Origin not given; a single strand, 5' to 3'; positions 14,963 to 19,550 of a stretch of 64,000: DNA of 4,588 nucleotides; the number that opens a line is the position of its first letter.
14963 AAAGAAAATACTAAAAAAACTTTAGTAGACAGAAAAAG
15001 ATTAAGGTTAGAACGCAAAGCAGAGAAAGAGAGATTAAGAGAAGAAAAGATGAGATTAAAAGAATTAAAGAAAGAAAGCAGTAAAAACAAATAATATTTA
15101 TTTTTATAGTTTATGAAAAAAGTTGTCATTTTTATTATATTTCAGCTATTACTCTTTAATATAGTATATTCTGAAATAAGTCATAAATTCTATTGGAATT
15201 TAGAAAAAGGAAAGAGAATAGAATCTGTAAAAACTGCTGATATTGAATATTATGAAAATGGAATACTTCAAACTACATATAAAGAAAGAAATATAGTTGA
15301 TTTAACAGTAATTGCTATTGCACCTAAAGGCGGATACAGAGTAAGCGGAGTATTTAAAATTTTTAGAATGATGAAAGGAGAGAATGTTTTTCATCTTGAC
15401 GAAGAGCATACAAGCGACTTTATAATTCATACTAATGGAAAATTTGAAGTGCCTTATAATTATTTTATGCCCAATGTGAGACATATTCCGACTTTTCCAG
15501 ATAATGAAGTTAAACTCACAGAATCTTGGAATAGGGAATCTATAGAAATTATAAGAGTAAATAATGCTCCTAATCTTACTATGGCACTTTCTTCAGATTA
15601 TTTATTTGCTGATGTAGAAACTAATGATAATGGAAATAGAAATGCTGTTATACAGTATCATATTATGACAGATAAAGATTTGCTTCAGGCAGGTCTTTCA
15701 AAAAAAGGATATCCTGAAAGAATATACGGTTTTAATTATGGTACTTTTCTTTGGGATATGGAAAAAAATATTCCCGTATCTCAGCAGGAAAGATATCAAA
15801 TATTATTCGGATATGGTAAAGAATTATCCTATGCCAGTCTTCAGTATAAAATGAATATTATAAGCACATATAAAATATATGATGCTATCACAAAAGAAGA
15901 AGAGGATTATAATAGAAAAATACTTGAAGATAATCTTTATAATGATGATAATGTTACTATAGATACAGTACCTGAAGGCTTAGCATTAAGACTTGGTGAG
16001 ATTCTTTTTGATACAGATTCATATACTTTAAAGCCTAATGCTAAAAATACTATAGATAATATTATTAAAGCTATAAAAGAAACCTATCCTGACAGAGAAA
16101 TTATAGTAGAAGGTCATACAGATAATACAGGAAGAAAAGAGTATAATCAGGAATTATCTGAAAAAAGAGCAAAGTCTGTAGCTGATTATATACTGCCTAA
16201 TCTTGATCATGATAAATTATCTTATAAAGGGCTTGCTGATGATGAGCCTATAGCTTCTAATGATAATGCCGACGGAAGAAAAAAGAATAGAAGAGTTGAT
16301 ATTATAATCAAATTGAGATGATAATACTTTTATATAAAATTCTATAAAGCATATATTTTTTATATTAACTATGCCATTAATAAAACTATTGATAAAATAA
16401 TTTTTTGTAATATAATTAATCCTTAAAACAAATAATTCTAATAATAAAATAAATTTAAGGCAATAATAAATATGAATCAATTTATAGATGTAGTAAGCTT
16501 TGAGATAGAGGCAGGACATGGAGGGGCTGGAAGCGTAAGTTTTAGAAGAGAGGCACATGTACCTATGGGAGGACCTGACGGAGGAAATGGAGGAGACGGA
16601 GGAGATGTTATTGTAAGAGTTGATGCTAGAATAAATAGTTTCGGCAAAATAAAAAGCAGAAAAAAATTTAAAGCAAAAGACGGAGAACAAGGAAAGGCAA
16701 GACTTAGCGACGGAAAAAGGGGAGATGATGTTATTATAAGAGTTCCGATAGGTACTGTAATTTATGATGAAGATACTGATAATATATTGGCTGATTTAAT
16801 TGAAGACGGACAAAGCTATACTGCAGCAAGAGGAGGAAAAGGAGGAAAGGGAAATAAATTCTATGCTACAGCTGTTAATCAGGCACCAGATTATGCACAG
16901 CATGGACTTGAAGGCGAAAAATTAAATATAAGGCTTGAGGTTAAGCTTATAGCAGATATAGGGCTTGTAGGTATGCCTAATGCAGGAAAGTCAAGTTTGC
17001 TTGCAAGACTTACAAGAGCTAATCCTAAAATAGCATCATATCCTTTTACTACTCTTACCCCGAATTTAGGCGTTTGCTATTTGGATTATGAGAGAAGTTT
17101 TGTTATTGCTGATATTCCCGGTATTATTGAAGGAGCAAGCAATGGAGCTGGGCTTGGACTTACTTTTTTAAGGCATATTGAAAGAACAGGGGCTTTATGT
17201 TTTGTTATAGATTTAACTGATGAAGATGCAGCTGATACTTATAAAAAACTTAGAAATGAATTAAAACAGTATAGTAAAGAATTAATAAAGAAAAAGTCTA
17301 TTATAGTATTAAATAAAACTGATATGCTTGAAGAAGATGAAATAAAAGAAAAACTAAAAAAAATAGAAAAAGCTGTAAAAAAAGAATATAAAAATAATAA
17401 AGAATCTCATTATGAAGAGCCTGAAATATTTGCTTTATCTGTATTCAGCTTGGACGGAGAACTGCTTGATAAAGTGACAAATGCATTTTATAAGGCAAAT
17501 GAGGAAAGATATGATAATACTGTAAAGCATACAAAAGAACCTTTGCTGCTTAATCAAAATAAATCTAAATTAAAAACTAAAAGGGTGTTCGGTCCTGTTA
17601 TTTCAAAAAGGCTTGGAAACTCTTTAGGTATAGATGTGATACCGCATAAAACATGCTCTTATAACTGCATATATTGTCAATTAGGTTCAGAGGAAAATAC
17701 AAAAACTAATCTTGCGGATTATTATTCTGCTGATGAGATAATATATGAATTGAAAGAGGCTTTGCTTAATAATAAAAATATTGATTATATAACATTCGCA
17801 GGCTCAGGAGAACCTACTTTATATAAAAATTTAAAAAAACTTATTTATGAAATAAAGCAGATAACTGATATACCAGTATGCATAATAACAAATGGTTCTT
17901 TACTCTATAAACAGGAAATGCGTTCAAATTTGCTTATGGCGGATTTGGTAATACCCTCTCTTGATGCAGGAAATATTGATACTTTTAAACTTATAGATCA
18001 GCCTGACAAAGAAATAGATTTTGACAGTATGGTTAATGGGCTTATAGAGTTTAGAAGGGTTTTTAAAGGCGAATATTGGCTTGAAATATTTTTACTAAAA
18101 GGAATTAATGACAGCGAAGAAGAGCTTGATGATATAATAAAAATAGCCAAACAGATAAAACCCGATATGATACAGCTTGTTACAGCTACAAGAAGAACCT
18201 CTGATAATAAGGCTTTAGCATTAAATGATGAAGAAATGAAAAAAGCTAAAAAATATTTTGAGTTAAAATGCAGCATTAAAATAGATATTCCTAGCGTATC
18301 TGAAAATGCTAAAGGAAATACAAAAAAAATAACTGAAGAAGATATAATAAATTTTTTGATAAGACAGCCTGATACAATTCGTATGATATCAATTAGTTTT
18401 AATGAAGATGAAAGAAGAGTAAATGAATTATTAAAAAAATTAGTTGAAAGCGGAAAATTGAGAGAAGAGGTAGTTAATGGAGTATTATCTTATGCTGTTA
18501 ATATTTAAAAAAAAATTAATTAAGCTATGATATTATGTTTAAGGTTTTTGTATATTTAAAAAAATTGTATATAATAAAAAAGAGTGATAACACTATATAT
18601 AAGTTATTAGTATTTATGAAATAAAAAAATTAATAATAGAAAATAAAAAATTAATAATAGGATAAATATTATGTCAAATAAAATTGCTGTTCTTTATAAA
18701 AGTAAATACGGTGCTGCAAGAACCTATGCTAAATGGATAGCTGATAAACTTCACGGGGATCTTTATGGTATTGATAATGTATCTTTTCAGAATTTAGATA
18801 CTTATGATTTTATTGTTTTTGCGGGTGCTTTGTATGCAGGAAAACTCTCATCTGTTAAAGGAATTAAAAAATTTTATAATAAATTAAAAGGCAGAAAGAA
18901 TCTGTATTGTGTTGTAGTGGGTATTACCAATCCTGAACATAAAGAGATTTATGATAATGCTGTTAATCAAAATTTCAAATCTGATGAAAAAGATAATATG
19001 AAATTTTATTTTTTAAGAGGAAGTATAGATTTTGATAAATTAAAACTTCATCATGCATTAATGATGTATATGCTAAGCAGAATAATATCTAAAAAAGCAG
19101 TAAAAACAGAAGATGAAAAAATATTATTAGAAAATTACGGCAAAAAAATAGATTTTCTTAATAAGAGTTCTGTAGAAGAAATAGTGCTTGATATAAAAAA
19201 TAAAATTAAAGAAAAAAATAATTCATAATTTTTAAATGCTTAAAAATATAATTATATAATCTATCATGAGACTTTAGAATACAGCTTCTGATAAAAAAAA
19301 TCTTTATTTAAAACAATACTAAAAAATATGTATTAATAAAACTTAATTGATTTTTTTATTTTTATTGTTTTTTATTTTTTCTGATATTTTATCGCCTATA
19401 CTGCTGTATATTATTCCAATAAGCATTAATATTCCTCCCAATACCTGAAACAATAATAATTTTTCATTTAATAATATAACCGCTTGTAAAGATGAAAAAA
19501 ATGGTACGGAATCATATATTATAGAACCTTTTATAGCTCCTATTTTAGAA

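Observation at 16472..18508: In-frame fusion of the essential GTPase Obg to a complete radical-SAM domain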

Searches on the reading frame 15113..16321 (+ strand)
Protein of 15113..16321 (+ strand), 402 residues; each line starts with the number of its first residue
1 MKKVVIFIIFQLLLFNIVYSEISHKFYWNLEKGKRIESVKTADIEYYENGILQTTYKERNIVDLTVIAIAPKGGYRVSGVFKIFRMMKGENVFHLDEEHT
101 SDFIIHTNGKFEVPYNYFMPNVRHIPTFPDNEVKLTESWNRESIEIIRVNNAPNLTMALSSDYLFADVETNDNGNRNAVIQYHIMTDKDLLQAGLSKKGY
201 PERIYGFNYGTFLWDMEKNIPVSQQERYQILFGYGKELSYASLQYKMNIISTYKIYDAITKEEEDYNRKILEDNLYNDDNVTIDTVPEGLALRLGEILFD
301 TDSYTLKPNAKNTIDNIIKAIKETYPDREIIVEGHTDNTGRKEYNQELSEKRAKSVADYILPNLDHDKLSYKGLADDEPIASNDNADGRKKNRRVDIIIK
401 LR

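Call 14: search_protein_families(library=pfam, proteins=[window:15113-16321:+], max_evalue=0.001)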
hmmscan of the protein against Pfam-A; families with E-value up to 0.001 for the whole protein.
window:15113-16321:+ (402 aa): 1 family
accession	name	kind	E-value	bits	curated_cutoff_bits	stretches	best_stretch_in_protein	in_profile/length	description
PF00691.25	OmpA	-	2e-20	73.4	27.2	1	298-393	1-98/98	OmpA family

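Call 75: search_protein_families(library=padloc, proteins=[window:15113-16318:+], max_evalue=0.001)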
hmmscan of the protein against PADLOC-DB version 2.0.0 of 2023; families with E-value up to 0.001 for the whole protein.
window:15113-16318:+ (402 aa): 7 families
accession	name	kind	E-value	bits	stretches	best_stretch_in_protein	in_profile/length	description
PDLC00609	ZorB1|ZorB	-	9.2e-18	62.6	1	240-402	39-217/232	MotB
PDLC00612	ZorB1|ZorB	-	2e-14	51.9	1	330-397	187-264/293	MotB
PDLC00651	ZorB3|ZorB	-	1.2e-11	42.5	1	260-397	54-200/215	MotB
PDLC00610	ZorB1|ZorB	-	4.5e-09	34.2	1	330-397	150-232/254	MotB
PDLC00608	ZorB1|ZorB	-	7e-09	33.4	1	269-400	66-226/243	MotB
PDLC00641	ZorB2|ZorB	-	2.1e-06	25.6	1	280-397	79-220/238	MotB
PDLC00611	ZorB1|ZorB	-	1.6e-05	22.7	1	289-361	87-167/240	MotB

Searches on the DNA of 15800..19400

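Call 67: search_rna_families(source=window, start=15800, end=19400, threshold=evalue, max_evalue=1)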
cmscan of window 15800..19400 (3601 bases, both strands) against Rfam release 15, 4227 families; matches with E-value up to 1: 0.
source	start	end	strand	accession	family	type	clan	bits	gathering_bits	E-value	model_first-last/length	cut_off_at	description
